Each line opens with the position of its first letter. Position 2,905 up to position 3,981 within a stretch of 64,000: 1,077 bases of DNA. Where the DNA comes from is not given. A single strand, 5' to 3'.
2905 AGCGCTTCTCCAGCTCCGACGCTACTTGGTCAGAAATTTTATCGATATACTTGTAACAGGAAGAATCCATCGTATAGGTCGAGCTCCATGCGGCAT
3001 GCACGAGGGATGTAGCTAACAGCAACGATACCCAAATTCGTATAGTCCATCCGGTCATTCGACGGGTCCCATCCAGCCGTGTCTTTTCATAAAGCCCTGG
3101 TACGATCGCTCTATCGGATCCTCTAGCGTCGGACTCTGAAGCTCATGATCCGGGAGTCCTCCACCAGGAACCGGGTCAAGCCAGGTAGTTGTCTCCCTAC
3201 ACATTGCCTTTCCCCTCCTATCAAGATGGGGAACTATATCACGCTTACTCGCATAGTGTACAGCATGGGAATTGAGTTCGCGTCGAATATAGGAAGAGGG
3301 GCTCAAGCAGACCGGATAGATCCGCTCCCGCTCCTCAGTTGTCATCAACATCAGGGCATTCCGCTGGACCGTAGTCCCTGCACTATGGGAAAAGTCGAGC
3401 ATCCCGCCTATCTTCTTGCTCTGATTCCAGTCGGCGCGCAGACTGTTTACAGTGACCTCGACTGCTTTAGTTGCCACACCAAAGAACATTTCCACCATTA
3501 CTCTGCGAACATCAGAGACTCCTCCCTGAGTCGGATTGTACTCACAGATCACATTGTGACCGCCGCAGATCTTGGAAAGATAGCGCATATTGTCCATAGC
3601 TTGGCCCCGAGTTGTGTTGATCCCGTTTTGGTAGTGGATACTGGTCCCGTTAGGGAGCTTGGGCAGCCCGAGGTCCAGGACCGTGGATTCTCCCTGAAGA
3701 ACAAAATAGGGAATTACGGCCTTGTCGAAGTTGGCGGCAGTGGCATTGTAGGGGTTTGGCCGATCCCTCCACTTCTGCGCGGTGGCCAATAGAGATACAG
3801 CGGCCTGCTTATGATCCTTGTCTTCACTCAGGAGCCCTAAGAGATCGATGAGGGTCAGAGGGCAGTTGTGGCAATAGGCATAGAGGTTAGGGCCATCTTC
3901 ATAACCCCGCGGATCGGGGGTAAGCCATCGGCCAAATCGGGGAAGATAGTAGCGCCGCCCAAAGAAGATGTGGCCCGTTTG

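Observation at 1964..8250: Sec-signal Rhs protein plus translationally coupled exported partner, with no T6SS, PAAR or VgrG context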

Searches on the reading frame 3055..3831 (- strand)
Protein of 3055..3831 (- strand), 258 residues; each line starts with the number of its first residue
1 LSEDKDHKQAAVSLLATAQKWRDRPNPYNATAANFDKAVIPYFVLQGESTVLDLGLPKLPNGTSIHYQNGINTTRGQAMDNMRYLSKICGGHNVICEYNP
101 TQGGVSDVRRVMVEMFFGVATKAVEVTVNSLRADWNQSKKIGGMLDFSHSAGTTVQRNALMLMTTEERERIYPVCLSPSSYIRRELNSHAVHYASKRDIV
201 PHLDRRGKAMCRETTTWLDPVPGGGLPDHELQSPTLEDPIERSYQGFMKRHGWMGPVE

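Call 8: search_protein_families(library=pfam, proteins=[window:3058-3831:-], max_evalue=10)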
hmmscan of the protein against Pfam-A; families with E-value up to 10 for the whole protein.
seq(258 aa): 1 family
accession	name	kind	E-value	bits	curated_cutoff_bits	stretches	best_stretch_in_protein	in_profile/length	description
PF05095.17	DUF687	-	5.5e-05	22.3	25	1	64-212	37-180/537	Protein of unknown function (DUF687)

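Call 9: search_solved_structures(query=window:3058-3831:-, max_evalue=10)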
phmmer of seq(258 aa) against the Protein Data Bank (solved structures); distinct sequences matched with E-value up to 10: 5.
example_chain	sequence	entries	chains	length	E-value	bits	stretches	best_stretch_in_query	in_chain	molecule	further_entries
7l4h_A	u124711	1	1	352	0.86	12.4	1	90-150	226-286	DNA (cytosine-5)-methyltransferase DRM2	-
7l4c_A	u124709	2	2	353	0.87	12.4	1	90-150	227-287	DNA (cytosine-5)-methyltransferase DRM2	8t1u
7l4f_B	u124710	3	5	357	0.88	12.4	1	90-150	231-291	DNA (cytosine-5)-methyltransferase DRM2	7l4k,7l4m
7l4n_A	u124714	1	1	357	0.88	12.4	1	90-150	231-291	DNA (cytosine-5)-methyltransferase DRM2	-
8fje_A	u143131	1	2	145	1.3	11.8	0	224-254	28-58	E8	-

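Call 12: find_homologous_proteins(query=window:3058-3831:-, max_evalue=0.001)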
Query seq(258 aa): 359 candidates shared short words with the query, none scored E <= 0.001.

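Call 19: search_protein_representatives(protein=window:3055-3831:-)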
Query: 258 residues. Proteins with E-value up to 0.001 (for the whole library): 811; up to 1e-10: 271; up to 1e-30: 2. The best 150 are listed.
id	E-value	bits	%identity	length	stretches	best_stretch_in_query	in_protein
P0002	8.7e-174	592.4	100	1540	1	1-258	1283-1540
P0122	8.6e-31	123.9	38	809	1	52-249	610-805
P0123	7.0e-28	114.3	37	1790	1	45-248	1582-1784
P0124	4.3e-27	111.8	36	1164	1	53-250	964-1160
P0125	1.9e-25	106.4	32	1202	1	35-249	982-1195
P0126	7.9e-25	104.3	36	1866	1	43-250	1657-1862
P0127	2.8e-23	99.2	34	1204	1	36-251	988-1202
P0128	8.0e-23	97.8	37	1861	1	65-242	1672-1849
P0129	1.6e-22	96.8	35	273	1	47-249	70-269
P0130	3.9e-22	95.5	36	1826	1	64-244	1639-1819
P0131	1.2e-21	93.9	33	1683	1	50-249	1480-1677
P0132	1.8e-21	93.3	33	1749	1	65-251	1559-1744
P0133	2.9e-21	92.6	35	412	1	64-252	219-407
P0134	4.1e-21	92.2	34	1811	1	64-244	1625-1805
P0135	6.8e-21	91.4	30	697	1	41-247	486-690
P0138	3.3e-20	89.2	36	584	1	48-250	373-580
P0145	1.5e-19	87.0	33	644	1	49-241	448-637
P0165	1.8e-18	83.5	31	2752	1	55-252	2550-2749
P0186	2.5e-17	79.8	33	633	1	42-248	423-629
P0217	1.0e-15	74.5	30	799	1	48-249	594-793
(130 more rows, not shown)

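Call 32: find_related_loci(query=A2, collection=genome_contigs, flank=10000)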
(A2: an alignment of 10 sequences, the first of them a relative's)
Query A2 (262 aa) in genome_contigs; peptide patterns used: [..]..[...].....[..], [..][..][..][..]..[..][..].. (x = any residue, [..] = any of these).
115 stretches matched a pattern; 93 encode a relative of the query (tblastn E <= 1e-3); the best 80 are kept; 80 distinct loci.
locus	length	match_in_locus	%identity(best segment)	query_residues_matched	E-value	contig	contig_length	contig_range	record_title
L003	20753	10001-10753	51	15-259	3e-77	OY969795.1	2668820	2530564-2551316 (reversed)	MAG: uncultured Parachlamydiaceae bacterium isolate MFD05502.bin.c.3 genome assembly, chromosome: 1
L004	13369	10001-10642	57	50-262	4e-76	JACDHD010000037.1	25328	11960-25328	MAG: Parachlamydiaceae bacterium isolate MGR_bin429 SD2909_NODE_285_length_25328_cov_2.134399, whole genome shotgun sequ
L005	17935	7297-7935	58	50-262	3e-76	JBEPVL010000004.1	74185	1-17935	MAG: Chlamydiota bacterium isolate 22E.semibin_refined.032 NODE_308_length_74185_cov_52.318913, whole genome shotgun seq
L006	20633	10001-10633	55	50-259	8e-76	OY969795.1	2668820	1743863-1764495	MAG: uncultured Parachlamydiaceae bacterium isolate MFD05502.bin.c.3 genome assembly, chromosome: 1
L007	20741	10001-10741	49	15-257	2e-75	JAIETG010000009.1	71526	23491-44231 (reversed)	MAG: Rhabdochlamydiaceae bacterium isolate time.spades.CONCOCT.1kb_023 c_000000000063, whole genome shotgun sequence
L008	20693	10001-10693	54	36-259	8e-75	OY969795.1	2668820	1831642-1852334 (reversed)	MAG: uncultured Parachlamydiaceae bacterium isolate MFD05502.bin.c.3 genome assembly, chromosome: 1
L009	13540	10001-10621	55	48-254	2e-74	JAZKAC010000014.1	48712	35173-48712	MAG: Chlamydiota bacterium isolate ADI_H3L2_1_122_18_3-bin005_1 ADIH3L21_B005_1_000000000014, whole genome shotgun seque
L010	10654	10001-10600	58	50-249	1e-72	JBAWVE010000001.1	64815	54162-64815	MAG: Parachlamydiaceae bacterium isolate ELA003 MAG003_1, whole genome shotgun sequence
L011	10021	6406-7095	53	38-259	1e-72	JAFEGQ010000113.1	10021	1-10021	MAG: Verrucomicrobia bacterium isolate SZAS-4 LIN-477__113__length-10021, whole genome shotgun sequence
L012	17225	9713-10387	49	39-262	1e-72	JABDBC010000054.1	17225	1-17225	MAG: Chlamydiae bacterium isolate BWMinControl_Nextera80_MAG2 3300020740.a:Ga0207056_1081, whole genome shotgun sequence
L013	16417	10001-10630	56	50-259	7e-72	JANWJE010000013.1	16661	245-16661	MAG: Parachlamydiaceae bacterium isolate CRAIB_MAG59 c_000000014561, whole genome shotgun sequence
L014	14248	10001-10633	56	50-259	6e-72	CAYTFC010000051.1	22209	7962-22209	MAG TPA_asm: uncultured bacterium isolate SRP062349_co2_74 genome assembly, contig: NODE_1269_length_22209_cov_42.903719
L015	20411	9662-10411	49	15-259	5e-71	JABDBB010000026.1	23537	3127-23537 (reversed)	MAG: Chlamydiae bacterium isolate BWOrgHeat_Nextera5_MAG1 3300020738.a:Ga0206889_1046, whole genome shotgun sequence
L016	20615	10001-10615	52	43-249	5e-70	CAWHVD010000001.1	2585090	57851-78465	MAG: uncultured Chlamydiales bacterium isolate MFD02416.bin.1.76 genome assembly, contig: contig_27032, whole genome sho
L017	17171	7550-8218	50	31-255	6e-70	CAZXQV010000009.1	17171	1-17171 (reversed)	MAG TPA_asm: uncultured bacterium isolate SRP242652_co2_36 genome assembly, contig: NODE_3663_length_17171_cov_5.717925,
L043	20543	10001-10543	45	65-244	7e-47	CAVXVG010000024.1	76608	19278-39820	MAG: Parachlamydiales bacterium isolate MFD04780.bin.2.176 genome assembly, contig: contig_43167, whole genome shotgun s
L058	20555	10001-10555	39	70-254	2e-33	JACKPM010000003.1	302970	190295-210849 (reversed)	MAG: Chlamydiales bacterium isolate HK-STAS-VERR_A-1 HK-STAS-VERR_A-1_3, whole genome shotgun sequence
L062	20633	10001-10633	36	34-251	2e-32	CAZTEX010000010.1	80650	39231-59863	MAG TPA_asm: uncultured bacterium isolate SRP301943_co3_22 genome assembly, contig: NODE_26_length_80650_cov_41.353508,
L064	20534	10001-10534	37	75-257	2e-32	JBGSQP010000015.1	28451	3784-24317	MAG: Waddlia sp. isolate JTS-AC334 k141_1883438, whole genome shotgun sequence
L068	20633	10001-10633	37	67-259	1e-29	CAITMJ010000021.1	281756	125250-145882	MAG: uncultured Chlamydiae bacterium isolate MJ-time_bin-6591 genome assembly, contig: bin-6591:21/35, whole genome shot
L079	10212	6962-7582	33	71-259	1e-24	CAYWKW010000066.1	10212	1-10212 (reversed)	MAG TPA_asm: uncultured bacterium isolate SRP200132_co2_218 genome assembly, contig: NODE_6096_length_10212_cov_10.26848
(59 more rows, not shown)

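Call 38: predict_structure(alignment_id=A1)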
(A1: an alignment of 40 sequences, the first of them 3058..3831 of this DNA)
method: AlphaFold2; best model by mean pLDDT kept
length: 258 residues; sequences in the alignment: 40
mean_pLDDT: 87.7   pTM: 0.84
mean pLDDT of the five models: 87.7, 87.6, 87.4, 87.1, 86.6
residues with pLDDT >= 90: 180; 70-90: 27; 50-70: 40; < 50: 11
segments of 3 or more residues with pLDDT < 50: 1-3, 32-34
pLDDT, mean of each block of 10 residues (from residue 1): 57 64 53 51 70 97 96 97 98 98 90 89 95 89 95 98 96 98 98 98 97 98 93 98 96 67
secondary structure, 60 per line:
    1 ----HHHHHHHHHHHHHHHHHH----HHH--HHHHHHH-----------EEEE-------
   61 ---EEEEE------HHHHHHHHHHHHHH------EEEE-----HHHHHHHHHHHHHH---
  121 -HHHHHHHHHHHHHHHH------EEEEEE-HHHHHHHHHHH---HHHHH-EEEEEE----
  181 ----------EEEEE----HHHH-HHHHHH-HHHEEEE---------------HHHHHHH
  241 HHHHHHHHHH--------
elements in order: H5-22 H32-38 E50-53 E64-68 H75-88 E95-98 H104-117 H122-137 E144-149 H151-161 H165-169 E171-176 E191-195 H200-203 H205-210 E215-218 H234-250

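Call 44: fold_search(model_id=the predicted structure, library=pdb)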
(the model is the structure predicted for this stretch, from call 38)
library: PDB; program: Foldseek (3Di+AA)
matches with E <= 10: 1513; with E <= 0.001: 166
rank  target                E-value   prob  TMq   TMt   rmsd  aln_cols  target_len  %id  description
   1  9bd4_B                2.2e-05  1.00  0.47  0.50   6.6       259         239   13  YjfP, Klebsiella pneumoniae serine hydrolase, unbound (released 2025-04-30)
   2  8eu0_A                2.4e-05  1.00  0.38  0.37   9.4       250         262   11  Ancestral PETase 35_442 Mutant E27Q (released 2023-11-01)
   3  8h5m                  3.5e-05  1.00  0.42  0.42   8.6       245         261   12  Crystal structure of PETase S121E/D186H/N233C/S242T/N246D/S282C mutant from Ideonella sakaiensis (released 2023-10-25)
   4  8ety                  3.7e-05  1.00  0.43  0.43   8.5       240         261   12  Ancestral PETase 35_442 (released 2023-11-01)
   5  6ane_C                3.7e-05  1.00  0.40  0.39   9.3       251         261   10  Crystal Structure of Ideonella sakaiensis PET Hydrolase (released 2018-04-18)
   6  8h5l_A                4.2e-05  1.00  0.43  0.42   8.5       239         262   13  Crystal structure of PETase N37D/S121E/R132E/A171C/A180V/P181V/D186H/S193C/A202C/V211C/S214Y/R224E/N233C/S242T/N246D/N (released 2023-10-25)
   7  8gu4                  4.5e-05  1.00  0.41  0.40  13.3       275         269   13  Poly(ethylene terephthalate) hydrolase (IsPETase)-linker (released 2022-11-30)
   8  3vis_B                4.5e-05  1.00  0.39  0.39   9.4       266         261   10  Crystal structure of cutinase Est119 from Thermobifida alba AHK119 (released 2012-04-11)
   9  1u4n                  4.7e-05  1.00  0.47  0.41  16.8       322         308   11  Crystal Structure Analysis of the M211S/R215L EST2 mutant (released 2004-10-05)
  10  3ga7                  4.7e-05  1.00  0.46  0.40  12.3       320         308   12  1.55 Angstrom Crystal Structure of an Acetyl Esterase from Salmonella typhimurium (released 2009-02-24)
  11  6ky5_A                4.7e-05  1.00  0.42  0.41   8.4       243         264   13  Crystal structure of a hydrolase mutant (released 2020-09-23)
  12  4b6g_B                5.0e-05  1.00  0.50  0.47   5.9       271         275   14  The Crystal Structure of the Neisserial Esterase D. (released 2012-11-14)
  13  8etz                  5.3e-05  1.00  0.46  0.45   8.3       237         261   10  Ancestral PETase 35_442 Mutant E13D (released 2023-11-01)
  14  8vel                  5.3e-05  1.00  0.41  0.41   8.7       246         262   12  IsPETase - ACCCC mutant (released 2024-06-19)
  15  8jct                  5.7e-05  1.00  0.46  0.60   5.5       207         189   12  Crystal structure of fungal cutinase from Aspergillus fumigatiaffinis (released 2024-05-15)
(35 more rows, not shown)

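Call 52: search_protein_families(library=pfam, proteins=[L003:10762-11301:+, L058:10573-11106:+, L009:10646-11185:+, L079:7591-8121:+, L064:10552-11079:+, L043:10592-11101:+], max_evalue=1)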
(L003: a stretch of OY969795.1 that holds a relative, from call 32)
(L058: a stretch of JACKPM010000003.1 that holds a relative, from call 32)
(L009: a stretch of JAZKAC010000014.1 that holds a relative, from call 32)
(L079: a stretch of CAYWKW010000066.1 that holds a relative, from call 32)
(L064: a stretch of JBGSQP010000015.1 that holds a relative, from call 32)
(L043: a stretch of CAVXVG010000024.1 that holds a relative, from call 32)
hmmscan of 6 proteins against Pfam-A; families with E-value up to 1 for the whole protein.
L003:10762-11301:+ (180 aa): 1 family
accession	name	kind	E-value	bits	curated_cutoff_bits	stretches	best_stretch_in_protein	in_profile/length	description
PF11247.13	Phage_T7_55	-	0.19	12.3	25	1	36-120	13-98/99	Bacteriophage T7, gene 5.5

L058:10573-11106:+ (178 aa): 0 families

L009:10646-11185:+ (180 aa): 2 families
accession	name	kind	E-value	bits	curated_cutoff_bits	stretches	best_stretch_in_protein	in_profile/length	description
PF13168.11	Poxvirus_B22R_C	-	0.00072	19.6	25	1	21-102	101-182/195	Poxvirus B22R protein C-terminal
PF24052.1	Phage_lipoprotein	-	0.12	12.8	27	1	4-27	7-30/80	Phage lipoprotein family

L079:7591-8121:+ (177 aa): 0 families

L064:10552-11079:+ (176 aa): 0 families

L043:10592-11101:+ (170 aa): 0 families

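Call 72: search_protein_families(library=pfam, proteins=[P0138, P0145, P0217, P0186, P0165, L079:5516-7591:+, L068:9041-10639:+, L062:8732-10660:+], max_evalue=0.001)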
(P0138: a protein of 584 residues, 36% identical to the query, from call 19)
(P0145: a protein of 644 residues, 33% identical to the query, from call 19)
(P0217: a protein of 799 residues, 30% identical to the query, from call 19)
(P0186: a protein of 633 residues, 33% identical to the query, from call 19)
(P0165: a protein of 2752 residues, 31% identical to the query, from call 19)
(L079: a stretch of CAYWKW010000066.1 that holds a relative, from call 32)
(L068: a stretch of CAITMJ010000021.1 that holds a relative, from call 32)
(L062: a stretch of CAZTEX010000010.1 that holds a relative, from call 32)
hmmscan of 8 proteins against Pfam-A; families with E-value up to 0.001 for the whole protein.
P0138 (584 aa): 1 family
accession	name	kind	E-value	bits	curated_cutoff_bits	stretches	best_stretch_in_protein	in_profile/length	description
PF05095.17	DUF687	-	1.1e-09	37.8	25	1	388-534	37-178/537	Protein of unknown function (DUF687)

P0145 (644 aa): 3 families
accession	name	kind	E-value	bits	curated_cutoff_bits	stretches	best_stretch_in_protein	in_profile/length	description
PF05095.17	DUF687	-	2.8e-07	29.9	25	1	455-633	30-204/537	Protein of unknown function (DUF687)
PF13181.12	TPR_8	-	4.4e-05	23.7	25.7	0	160-184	10-34/34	Tetratricopeptide repeat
PF00515.34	TPR_1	-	0.00088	19.4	27.8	0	162-184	12-34/34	Tetratricopeptide repeat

P0217 (799 aa): 1 family
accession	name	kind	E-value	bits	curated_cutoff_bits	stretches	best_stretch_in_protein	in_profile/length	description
PF05095.17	DUF687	-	7.7e-05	21.8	25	1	608-759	36-183/537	Protein of unknown function (DUF687)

P0186 (633 aa): 0 families

P0165 (2752 aa): 3 families
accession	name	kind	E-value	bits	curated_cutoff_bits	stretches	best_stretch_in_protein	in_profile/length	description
PF05593.20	RHS_repeat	-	7.4e-48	160.5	22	2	1836-1872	1-37/38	RHS Repeat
PF20148.4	DUF6531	-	2.1e-15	57.2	24.1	1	1166-1237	2-74/74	Domain of unknown function (DUF6531)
PF05095.17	DUF687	-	1e-06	28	25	1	2557-2737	35-207/537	Protein of unknown function (DUF687)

L079:5516-7591:+ (692 aa): 0 families

L068:9041-10639:+ (533 aa): 0 families

L062:8732-10660:+ (643 aa): 1 family
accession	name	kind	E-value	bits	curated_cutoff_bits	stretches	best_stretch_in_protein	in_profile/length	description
PF02089.21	Palm_thioest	-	0.0007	19.8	26.8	0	505-564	47-109/254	Palmitoyl protein thioesterase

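Call 85: search_solved_structures(query=A1, max_evalue=0.1)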
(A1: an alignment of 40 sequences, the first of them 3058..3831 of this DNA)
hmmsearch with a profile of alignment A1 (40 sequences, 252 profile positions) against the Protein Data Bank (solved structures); distinct sequences matched with E-value up to 0.1: 2.
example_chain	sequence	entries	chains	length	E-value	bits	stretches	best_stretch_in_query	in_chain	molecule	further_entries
6xyw_AJ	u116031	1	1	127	0.062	15.7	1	43-86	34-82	39S ribosomal protein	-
9evs_1m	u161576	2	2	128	0.079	15.3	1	43-86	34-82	mL53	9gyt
